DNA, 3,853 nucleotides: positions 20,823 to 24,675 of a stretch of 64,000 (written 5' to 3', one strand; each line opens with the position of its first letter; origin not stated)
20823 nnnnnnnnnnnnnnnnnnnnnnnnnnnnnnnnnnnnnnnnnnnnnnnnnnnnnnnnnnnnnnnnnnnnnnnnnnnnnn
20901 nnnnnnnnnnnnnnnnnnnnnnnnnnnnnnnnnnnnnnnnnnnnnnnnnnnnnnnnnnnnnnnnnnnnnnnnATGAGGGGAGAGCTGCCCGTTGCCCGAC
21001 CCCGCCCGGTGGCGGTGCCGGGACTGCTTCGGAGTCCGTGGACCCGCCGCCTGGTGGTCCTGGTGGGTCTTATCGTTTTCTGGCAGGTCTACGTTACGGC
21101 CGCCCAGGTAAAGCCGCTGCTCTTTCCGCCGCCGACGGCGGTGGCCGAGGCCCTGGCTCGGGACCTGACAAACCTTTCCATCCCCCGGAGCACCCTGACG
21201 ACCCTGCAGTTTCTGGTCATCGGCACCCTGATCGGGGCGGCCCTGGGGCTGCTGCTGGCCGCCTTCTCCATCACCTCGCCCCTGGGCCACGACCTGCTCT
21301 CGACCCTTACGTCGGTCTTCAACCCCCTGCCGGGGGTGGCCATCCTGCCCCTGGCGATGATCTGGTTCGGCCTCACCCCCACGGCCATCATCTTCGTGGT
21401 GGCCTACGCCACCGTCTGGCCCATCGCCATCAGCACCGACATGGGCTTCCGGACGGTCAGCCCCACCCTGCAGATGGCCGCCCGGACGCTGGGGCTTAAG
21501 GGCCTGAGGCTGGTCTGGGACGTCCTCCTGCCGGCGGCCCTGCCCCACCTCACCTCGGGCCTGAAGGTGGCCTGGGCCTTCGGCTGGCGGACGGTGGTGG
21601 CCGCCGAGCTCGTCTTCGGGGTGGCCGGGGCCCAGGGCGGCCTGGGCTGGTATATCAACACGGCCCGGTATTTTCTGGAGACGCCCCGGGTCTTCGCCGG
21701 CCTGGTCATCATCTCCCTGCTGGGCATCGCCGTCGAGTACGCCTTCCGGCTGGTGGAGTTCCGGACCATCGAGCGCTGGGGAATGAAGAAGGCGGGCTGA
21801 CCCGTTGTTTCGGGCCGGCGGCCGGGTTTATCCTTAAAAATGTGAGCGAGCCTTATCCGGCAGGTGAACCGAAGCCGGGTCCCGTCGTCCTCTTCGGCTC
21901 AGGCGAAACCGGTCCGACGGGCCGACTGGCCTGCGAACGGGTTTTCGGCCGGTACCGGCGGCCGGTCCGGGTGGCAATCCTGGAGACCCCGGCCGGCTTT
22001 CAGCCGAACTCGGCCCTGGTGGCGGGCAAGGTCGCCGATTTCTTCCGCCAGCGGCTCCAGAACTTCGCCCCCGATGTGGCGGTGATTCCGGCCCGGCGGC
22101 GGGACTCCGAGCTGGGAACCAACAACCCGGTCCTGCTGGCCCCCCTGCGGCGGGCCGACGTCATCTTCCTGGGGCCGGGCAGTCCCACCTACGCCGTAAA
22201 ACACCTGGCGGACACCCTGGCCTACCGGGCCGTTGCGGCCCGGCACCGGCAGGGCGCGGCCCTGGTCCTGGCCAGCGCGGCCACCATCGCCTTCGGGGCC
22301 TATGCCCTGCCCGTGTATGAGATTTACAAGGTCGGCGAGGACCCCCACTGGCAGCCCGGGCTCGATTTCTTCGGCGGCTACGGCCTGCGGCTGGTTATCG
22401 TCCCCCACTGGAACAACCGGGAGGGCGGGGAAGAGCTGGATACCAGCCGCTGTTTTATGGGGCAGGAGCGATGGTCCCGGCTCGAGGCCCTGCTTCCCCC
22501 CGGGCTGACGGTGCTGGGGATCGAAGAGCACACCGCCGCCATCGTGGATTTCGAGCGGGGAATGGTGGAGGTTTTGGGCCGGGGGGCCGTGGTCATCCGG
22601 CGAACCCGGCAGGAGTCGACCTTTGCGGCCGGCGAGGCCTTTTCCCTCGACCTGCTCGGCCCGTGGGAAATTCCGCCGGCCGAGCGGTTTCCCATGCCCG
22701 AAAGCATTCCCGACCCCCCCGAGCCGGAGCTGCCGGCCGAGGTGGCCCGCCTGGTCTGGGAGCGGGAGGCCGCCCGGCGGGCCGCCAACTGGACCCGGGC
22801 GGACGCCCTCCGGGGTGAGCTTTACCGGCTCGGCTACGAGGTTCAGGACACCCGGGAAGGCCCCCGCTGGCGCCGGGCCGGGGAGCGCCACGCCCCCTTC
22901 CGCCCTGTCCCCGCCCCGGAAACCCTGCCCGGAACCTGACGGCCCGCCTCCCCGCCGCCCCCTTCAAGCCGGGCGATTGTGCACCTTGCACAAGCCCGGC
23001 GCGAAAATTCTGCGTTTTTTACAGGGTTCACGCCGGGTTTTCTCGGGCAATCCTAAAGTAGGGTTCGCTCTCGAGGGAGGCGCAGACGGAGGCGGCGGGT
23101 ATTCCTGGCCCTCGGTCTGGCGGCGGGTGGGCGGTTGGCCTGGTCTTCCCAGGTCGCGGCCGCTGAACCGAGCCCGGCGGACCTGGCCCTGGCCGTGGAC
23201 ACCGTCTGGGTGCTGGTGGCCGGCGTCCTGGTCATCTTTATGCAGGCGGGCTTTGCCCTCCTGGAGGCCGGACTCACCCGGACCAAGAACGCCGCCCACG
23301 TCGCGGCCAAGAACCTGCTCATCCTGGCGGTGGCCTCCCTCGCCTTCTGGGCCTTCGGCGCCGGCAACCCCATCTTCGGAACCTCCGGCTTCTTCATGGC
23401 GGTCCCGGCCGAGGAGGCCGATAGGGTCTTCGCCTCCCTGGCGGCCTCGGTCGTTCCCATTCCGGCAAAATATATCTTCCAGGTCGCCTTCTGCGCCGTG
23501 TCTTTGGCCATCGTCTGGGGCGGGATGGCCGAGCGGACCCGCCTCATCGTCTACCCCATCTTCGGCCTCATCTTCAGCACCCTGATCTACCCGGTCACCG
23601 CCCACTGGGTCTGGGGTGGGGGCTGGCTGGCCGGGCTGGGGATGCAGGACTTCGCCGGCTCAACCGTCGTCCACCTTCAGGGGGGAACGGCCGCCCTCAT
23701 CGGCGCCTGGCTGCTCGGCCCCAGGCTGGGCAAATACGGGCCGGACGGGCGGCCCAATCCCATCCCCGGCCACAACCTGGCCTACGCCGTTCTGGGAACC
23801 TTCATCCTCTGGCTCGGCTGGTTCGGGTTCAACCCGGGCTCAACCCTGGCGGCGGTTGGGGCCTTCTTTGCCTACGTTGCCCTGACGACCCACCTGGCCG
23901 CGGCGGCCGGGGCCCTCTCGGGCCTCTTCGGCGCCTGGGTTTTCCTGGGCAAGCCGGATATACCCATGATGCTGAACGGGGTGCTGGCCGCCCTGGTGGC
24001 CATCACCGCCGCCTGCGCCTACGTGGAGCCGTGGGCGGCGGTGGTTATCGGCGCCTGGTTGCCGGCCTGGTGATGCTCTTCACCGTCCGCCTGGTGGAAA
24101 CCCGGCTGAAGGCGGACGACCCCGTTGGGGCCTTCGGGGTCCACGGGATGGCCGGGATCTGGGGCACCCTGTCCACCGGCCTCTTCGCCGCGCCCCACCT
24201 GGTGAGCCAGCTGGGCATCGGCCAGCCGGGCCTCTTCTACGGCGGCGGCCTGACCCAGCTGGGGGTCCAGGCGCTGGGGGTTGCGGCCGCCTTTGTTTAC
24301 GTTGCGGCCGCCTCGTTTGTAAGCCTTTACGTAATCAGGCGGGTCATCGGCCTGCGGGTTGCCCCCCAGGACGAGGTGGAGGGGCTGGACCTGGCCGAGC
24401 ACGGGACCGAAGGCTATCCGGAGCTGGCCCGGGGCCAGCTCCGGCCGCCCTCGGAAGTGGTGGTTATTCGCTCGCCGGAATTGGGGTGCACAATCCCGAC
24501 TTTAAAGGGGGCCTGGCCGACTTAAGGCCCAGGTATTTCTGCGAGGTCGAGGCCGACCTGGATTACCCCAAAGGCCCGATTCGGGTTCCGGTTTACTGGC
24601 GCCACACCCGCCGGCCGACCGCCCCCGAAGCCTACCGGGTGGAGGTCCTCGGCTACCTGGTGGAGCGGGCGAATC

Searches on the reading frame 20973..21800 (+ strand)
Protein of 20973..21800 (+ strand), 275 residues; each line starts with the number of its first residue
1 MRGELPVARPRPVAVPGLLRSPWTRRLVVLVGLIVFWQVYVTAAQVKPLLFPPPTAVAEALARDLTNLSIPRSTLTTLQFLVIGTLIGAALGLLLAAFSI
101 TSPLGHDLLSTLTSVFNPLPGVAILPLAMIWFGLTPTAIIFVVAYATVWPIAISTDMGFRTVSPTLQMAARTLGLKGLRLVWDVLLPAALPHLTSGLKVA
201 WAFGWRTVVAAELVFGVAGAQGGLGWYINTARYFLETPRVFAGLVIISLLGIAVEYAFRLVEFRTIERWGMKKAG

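Call 24: search_protein_families(library=pfam, proteins=[window:20973-21800:+], max_evalue=0.00001)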
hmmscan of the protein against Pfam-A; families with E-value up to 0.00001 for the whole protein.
window:20973-21800:+ (275 aa): 1 family
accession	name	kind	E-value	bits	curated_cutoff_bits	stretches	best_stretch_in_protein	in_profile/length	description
PF00528.27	BPD_transp_1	-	1.4e-18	67.7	26.4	1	89-265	2-182/184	Binding-protein-dependent transport system inner membrane component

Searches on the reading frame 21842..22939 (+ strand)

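Call 24: search_protein_families(library=pfam, proteins=[window:21842-22939:+], max_evalue=0.00001)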
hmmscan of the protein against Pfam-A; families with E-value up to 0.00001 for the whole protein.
window:21842-22939:+ (365 aa): 1 family
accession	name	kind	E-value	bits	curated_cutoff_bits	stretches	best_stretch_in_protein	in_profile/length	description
PF23493.1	CysS_C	-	2.8e-08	34.2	23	1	295-344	2-51/51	Cysteinyl-tRNA ligase anticodon binding domain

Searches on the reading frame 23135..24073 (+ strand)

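Call 24: search_protein_families(library=pfam, proteins=[window:23135-24073:+], max_evalue=0.00001)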
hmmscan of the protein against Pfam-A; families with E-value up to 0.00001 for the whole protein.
window:23135-24073:+ (312 aa): 1 family
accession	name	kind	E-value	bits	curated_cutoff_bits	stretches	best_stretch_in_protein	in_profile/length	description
PF00909.26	Ammonium_transp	-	5.8e-80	269.4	23.2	1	24-307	1-282/399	Ammonium Transporter Family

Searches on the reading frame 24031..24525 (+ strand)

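Call 85: search_protein_families(library=pfam, proteins=[window:24031-24525:+], max_evalue=0.00001)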
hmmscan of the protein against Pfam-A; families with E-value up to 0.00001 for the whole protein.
window:24031-24525:+ (164 aa): 1 family
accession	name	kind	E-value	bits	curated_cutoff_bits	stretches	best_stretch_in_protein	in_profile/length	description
PF00909.26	Ammonium_transp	-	2.2e-30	106.1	23.2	1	9-129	282-399/399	Ammonium Transporter Family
